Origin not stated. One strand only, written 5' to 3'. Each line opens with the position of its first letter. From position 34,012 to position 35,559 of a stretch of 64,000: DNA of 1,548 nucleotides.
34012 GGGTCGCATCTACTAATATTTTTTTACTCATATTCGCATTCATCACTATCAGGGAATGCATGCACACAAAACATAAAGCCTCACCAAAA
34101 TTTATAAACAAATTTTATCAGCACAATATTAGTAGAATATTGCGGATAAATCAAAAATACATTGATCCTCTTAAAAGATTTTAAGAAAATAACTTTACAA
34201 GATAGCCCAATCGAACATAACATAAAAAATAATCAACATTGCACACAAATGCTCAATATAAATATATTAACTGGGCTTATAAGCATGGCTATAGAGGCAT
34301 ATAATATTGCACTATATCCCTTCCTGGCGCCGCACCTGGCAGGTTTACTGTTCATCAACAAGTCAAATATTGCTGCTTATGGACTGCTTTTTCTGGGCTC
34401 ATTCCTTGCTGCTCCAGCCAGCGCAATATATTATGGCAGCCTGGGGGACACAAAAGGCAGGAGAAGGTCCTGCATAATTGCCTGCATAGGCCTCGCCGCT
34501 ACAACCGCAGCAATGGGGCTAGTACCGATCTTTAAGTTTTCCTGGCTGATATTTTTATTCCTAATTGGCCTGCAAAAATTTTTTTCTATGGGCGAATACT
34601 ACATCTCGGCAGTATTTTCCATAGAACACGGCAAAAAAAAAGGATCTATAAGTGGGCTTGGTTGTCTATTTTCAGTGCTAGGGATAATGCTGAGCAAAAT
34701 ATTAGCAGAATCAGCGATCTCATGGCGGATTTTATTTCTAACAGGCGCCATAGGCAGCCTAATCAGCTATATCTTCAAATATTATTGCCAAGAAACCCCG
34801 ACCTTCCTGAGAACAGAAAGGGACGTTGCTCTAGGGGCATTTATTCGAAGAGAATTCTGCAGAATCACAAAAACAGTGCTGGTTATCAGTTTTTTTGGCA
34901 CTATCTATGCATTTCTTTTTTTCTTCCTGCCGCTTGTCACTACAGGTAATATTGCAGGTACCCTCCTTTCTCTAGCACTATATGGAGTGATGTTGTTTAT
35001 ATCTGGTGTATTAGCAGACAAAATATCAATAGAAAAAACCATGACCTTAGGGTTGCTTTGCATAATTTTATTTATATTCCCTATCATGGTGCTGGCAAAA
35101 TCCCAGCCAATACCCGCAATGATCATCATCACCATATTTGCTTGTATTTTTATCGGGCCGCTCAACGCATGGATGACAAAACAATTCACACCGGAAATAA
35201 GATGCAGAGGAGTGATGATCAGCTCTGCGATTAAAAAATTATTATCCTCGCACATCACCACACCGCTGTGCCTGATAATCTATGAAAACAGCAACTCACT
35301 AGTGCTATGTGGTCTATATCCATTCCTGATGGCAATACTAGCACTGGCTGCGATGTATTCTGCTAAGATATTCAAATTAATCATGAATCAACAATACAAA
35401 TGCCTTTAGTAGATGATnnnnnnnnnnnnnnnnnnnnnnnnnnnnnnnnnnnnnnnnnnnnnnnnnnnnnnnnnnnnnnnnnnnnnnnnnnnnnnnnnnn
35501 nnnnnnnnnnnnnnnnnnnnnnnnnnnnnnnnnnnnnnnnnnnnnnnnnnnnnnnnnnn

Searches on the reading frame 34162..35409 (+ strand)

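Call 69: search_protein_families(library=pfam, proteins=[window:34162-35409:+], max_evalue=0.0001)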
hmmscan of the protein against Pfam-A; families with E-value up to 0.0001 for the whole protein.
window:34162-35409:+ (415 aa): 1 family
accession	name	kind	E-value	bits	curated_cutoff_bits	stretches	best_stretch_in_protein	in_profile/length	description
PF07690.21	MFS_1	-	1.9e-20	73.5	33.4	1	36-347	4-328/347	Major Facilitator Superfamily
